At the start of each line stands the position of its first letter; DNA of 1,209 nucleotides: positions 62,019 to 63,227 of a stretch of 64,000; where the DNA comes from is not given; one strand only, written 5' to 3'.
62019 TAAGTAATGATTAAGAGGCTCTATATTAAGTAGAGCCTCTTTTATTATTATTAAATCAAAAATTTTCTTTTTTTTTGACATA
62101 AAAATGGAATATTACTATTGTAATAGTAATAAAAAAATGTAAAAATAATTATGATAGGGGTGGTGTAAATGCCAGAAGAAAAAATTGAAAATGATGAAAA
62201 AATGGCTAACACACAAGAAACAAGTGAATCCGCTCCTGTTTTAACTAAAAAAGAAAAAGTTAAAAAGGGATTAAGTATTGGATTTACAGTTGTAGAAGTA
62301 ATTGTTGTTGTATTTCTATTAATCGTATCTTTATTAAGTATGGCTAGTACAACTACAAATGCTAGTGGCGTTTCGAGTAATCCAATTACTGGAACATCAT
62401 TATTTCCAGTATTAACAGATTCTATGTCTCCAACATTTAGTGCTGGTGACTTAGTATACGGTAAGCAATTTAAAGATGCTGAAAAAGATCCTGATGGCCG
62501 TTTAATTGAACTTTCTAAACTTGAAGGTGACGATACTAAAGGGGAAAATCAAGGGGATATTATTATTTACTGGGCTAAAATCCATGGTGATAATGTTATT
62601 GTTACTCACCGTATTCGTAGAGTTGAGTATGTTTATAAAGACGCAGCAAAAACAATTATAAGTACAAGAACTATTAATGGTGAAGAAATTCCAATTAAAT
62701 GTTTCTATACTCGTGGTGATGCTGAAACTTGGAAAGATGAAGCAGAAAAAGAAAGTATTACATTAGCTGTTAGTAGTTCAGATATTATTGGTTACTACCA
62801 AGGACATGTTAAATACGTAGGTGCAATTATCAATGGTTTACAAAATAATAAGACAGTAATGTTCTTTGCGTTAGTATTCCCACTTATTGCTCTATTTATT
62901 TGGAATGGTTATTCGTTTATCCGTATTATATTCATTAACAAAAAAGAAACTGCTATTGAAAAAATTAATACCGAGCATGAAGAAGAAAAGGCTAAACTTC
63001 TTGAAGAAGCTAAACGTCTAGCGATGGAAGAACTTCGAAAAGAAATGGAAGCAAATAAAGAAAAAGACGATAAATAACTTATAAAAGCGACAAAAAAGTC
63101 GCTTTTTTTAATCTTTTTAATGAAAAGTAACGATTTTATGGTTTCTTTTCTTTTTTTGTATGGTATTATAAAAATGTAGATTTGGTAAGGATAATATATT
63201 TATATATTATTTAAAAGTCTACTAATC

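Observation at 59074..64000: TasA/camelysin-type fibre module (three SipW-cognate secreted paralogs, a W-type signal peptidase and a membrane protein) outside Bacillus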

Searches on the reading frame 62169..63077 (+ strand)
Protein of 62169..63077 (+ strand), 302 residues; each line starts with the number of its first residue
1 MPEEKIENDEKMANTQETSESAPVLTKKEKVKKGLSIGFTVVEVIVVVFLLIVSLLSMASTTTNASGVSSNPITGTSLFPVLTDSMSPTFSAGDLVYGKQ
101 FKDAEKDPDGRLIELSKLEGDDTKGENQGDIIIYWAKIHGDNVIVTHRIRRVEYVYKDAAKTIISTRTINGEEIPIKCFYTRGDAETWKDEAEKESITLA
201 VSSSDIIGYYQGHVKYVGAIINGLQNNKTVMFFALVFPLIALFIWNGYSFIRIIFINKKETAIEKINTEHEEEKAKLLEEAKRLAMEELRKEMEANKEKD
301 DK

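Call 4: search_protein_families(library=ncbifam, proteins=[window:62169-63077:+], max_evalue=1)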
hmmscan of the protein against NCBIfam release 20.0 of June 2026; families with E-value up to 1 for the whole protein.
window:62169-63077:+ (302 aa): 8 families
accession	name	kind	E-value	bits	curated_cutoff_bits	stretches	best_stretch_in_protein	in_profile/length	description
NF046067.1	SigPepSipWBacil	equivalog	7.4e-10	38.7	190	2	44-110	8-72/189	signal peptidase I SipW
TIGR02228.1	sigpep_I_arch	equivalog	2e-09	37.5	51.85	2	121-242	56-150/158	signal peptidase I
TIGR02227.1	sigpep_I_bact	equivalog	0.00099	19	47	1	76-152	20-74/162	signal peptidase I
NF002566.0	PRK02201.1-1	equivalog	0.0026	16.8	342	1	5-76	8-78/380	membrane protein insertase YidC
NF038218.1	IcmG_DotF_IVB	equivalog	0.031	13.9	200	1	4-68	22-84/266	type IVB secretion system protein IcmG/DotF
TIGR02976.1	phageshock_pspB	equivalog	0.063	13.6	51.7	1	231-285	2-55/75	envelope stress response membrane protein PspB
NF041422.1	VirB10_subf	subfamily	0.07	12.7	400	0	225-297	52-127/404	VirB10/TraB/TrbI family type IV secretion system protein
TIGR02523.1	type_IV_pilV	equivalog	0.31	11.5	52.2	1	37-67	2-32/139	type IV pilus modification protein PilV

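Call 5: search_protein_families(library=pfam, proteins=[window:62169-63077:+], max_evalue=1)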
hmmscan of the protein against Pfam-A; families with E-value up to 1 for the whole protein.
window:62169-63077:+ (302 aa): 3 families
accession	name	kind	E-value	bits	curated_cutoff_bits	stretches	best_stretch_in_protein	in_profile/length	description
PF10717.14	ODV-E18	-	0.017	15.4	28.1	1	39-72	28-60/87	Occlusion-derived virus envelope protein ODV-E18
PF02982.20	Scytalone_dh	-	0.087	13.1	27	1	134-182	82-127/160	Scytalone dehydratase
PF01529.25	DHHC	-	0.21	12.1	28.7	0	225-268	92-132/133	DHHC palmitoyltransferase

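Call 11: search_solved_structures(query=window:62169-63077:+, max_evalue=1, show_alignments=2)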
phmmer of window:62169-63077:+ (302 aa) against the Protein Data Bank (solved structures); distinct sequences matched with E-value up to 1: 3.
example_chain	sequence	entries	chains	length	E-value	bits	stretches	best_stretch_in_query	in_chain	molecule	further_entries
7p2p_A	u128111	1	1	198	0.15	14.8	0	179-244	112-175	Signal peptidase complex catalytic subunit SEC11A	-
7p2q_A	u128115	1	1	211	0.24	14.2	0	77-122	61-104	Signal peptidase complex catalytic subunit SEC11C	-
9rjb_A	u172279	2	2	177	0.26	14.1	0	179-244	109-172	Signal peptidase complex catalytic subunit SEC11A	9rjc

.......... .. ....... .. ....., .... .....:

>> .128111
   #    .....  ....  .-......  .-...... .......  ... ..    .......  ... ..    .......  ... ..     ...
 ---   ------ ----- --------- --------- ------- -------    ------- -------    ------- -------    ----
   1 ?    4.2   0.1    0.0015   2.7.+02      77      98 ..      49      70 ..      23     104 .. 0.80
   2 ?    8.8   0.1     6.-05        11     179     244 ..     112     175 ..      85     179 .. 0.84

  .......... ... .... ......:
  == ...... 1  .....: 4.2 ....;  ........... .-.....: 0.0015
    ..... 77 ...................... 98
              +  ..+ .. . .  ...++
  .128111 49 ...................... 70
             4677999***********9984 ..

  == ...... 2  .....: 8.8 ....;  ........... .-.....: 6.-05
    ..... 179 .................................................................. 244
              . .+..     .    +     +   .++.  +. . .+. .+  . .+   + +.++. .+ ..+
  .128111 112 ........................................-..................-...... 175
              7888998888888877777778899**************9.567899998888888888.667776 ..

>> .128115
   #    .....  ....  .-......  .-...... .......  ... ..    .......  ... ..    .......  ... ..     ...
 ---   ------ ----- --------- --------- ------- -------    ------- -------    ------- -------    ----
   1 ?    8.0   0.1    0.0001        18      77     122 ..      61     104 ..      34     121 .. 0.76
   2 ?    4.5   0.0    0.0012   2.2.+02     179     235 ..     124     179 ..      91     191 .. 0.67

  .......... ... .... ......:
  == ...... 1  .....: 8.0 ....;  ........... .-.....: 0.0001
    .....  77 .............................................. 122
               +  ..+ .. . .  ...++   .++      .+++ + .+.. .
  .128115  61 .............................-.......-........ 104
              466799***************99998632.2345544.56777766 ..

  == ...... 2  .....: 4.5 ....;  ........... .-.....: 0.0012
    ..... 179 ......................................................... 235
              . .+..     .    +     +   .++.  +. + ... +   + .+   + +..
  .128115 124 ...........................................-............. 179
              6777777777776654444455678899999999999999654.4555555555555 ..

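Call 27: find_homologous_proteins(query=window:62169-63077:+)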
Query window:62169-63077:+ (302 aa): 43 proteins with E <= 0.001 among 1932 candidates.
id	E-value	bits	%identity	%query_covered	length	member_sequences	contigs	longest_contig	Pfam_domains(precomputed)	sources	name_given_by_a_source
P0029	3.8e-192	655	100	100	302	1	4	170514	-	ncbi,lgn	-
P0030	1.3e-108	381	67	98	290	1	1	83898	-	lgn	-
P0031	1.0e-85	306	57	83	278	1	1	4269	-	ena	-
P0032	8.6e-85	303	57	83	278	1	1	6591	-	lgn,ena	-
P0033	1.2e-84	302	57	83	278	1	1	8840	-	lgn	-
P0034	1.2e-84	302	57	83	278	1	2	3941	-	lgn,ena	-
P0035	1.6e-84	302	58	83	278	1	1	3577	-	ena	-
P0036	1.8e-84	302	57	83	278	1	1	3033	-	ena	-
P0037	2.7e-84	301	57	83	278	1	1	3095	-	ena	-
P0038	5.0e-84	300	57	83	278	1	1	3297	-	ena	-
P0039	5.1e-84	300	57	83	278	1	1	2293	-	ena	-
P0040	8.2e-83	296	53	89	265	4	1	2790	-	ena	-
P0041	5.8e-80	287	51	83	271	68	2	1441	-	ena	-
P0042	1.9e-79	285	52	94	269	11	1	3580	-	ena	-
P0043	3.3e-78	281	52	82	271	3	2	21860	-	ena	-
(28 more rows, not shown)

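Call 30: search_solved_structures(query=A2, max_evalue=1, show_alignments=2)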
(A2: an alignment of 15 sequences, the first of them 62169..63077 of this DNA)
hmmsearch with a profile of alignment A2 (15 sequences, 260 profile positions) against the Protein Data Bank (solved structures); distinct sequences matched with E-value up to 1: 12.
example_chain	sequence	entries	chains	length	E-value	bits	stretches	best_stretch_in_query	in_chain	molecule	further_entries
7p2p_A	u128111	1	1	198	1.1e-12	50.9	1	60-197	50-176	Signal peptidase complex catalytic subunit SEC11A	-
7p2q_A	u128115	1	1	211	1.1e-12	50.9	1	60-188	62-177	Signal peptidase complex catalytic subunit SEC11C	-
9rjb_A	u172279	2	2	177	9.6e-12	47.9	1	60-197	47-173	Signal peptidase complex catalytic subunit SEC11A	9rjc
3vmq_A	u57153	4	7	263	0.012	18.1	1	14-81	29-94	Monofunctional glycosyltransferase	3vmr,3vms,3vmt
5zzk_A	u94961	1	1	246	0.013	18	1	14-82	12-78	Monofunctional glycosyltransferase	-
9nlo_A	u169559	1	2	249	0.043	16.3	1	58-109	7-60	Signal peptidase I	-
1t7d_A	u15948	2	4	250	0.058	15.8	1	58-109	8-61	SIGNAL PEPTIDASE I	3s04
1kn9_A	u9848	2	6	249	0.058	15.8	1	58-109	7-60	Signal peptidase I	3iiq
1b12_A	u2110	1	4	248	0.061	15.8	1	58-109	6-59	SIGNAL PEPTIDASE I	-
6b88_A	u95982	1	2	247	0.065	15.7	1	59-109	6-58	Signal peptidase I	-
2k7h_A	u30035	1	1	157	0.51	12.8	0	106-152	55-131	Stress-induced protein SAM22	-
6gzf_A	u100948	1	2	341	0.95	11.8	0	100-154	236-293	Glutathione S-transferase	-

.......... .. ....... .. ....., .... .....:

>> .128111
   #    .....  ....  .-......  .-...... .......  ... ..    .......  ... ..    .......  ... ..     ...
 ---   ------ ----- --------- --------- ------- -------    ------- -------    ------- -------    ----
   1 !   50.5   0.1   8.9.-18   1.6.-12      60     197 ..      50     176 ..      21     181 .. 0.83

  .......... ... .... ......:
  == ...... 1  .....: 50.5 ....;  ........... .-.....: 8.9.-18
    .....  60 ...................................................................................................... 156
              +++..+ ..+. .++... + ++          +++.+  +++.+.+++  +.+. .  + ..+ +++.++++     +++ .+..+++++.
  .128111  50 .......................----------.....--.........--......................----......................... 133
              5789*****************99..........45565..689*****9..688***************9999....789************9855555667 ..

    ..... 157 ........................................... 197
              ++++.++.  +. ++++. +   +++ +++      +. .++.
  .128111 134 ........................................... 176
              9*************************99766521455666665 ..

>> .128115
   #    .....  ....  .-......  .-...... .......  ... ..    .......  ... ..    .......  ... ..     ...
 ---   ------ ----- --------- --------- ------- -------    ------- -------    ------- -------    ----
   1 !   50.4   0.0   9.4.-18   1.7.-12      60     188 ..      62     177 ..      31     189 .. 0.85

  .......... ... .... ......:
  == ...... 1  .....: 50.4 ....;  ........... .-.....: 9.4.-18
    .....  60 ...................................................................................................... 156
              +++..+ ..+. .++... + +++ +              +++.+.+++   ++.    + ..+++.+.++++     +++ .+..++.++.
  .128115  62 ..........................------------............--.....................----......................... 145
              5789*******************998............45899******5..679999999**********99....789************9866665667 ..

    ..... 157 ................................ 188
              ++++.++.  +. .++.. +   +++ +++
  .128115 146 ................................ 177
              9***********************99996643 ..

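Call 32: find_encoding_contigs(protein=P0029, flank=10000, max_places=4)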
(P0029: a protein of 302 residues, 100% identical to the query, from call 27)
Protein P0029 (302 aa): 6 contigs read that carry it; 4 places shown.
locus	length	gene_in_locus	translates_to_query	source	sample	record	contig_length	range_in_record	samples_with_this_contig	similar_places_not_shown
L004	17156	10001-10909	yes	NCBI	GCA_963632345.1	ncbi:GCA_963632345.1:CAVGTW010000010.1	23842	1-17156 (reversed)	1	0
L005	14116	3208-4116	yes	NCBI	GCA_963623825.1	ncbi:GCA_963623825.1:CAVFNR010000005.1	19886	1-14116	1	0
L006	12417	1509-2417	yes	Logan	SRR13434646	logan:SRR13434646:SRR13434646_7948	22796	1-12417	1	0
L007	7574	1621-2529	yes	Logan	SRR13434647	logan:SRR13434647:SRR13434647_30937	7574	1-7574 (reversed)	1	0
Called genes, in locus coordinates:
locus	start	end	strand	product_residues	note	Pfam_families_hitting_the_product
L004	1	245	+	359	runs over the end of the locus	-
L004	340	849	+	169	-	-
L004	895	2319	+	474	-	PF03448:MgtE_N, PF00571:CBS, PF01769:MgtE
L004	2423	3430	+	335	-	PF00849:PseudoU_synth_2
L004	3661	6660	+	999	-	PF00990:GGDEF (faint), PF00563:EAL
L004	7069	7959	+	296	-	-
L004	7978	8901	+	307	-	-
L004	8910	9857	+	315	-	-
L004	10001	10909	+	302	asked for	-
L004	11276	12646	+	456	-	PF02368:Big_2, PF26182:Ig_NUP210_5th (faint)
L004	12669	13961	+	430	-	-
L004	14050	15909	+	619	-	-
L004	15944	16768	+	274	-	-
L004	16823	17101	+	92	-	-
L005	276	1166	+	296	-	-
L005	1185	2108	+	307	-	-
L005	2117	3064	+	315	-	-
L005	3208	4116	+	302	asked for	-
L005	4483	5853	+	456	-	PF02368:Big_2, PF26182:Ig_NUP210_5th (faint)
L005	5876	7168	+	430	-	-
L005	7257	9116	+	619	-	-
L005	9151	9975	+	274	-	-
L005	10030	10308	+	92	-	-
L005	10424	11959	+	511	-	-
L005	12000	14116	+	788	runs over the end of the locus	-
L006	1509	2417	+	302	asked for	-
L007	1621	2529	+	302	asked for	-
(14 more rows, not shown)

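Call 36: search_protein_families(library=pfam, proteins=[L005:10424-11959:+, L005:12000-14114:+], max_evalue=0.1)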
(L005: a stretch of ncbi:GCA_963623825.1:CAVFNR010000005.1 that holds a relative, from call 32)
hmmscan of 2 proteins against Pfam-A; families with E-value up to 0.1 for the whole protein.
L005:10424-11959:+ (511 aa): 2 families
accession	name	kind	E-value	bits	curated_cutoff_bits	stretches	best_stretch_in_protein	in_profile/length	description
PF07728.20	AAA_5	-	0.00037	21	22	1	215-366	2-138/139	AAA domain (dynein-related subfamily)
PF05272.17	VapE-like_dom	-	0.043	13.7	25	0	201-238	40-79/217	Virulence-associated protein E-like domain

L005:12000-14114:+ (705 aa): 0 families

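Call 37: search_protein_families(library=ncbifam, proteins=[L005:10424-11959:+, L005:12000-14114:+], max_evalue=0.1)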
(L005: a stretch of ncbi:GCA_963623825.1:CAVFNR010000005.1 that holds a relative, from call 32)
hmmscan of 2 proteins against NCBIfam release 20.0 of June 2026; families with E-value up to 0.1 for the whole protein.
L005:10424-11959:+ (511 aa): 2 families
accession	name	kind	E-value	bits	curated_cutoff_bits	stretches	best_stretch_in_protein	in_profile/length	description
NF053549.1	FtsL_Actino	equivalog_domain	0.026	14.4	55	1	60-109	4-53/83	cell division protein FtsL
TIGR00041.1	DTMP_kinase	equivalog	0.026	14.2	83.25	1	209-245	1-39/196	dTMP kinase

L005:12000-14114:+ (705 aa): 0 families

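Call 80: search_protein_families(library=padloc, proteins=[L005:10424-11959:+, L005:12000-14114:+, window:62169-63077:+], max_evalue=0.01)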
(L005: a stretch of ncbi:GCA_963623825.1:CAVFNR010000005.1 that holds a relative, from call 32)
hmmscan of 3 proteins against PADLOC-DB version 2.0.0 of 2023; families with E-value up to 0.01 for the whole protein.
L005:10424-11959:+ (511 aa): 4 families
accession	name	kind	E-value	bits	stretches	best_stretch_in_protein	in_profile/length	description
PDLC04547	PDC-M26A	-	3.9e-37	126.2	2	110-312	233-433/724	-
PDLC00609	ZorB1|ZorB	-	0.00043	17.9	1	63-125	18-83/232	MotB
PDLC04770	PDC-M67B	-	0.0025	15.5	1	58-119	138-199/217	-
PDLC04472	PDC-M16A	-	0.0053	13.1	1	91-244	140-272/930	-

L005:12000-14114:+ (705 aa): 0 families

window:62169-63077:+ (302 aa): 0 families

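Call 100: search_protein_families(library=phrogs, proteins=[window:62169-63077:+, L005:4483-5853:+, L005:5876-7168:+, L005:7257-9116:+, L005:10424-11959:+, L005:12000-14114:+], max_evalue=0.001)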
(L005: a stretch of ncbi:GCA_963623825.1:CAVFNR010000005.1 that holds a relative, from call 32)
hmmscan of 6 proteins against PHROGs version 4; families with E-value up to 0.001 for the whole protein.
window:62169-63077:+ (302 aa): 0 families

L005:4483-5853:+ (456 aa): 11 families
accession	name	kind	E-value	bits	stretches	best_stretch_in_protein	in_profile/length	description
phrog_215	-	head and packaging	1.5e-10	41.8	1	357-424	235-304/491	structural protein with Ig domain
phrog_10059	-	unknown function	6.6e-10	39.3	1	359-427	198-265/345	-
phrog_341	-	tail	3.2e-08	34.8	1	356-426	78-150/154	major tail protein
phrog_35892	-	unknown function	3.6e-07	29.2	1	347-429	877-962/1181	-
phrog_1280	-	other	8.8e-07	29.7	1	329-407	150-229/248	Ig domain containing protein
phrog_22121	-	unknown function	8.1e-06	25.2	1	354-408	495-550/765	-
phrog_885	-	tail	8.5e-06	26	1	343-413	194-276/338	major tail protein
phrog_3575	-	tail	1.7e-05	24.9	1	354-424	388-460/461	major tail protein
phrog_20087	-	tail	2.4e-05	25.4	1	375-413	119-157/170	tail protein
phrog_290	-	tail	0.00014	22.3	1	341-408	329-397/411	minor tail protein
phrog_28902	-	tail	0.00017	20.9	1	363-416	132-188/709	major tail protein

L005:5876-7168:+ (430 aa): 0 families

L005:7257-9116:+ (619 aa): 0 families

L005:10424-11959:+ (511 aa): 0 families

L005:12000-14114:+ (705 aa): 0 families
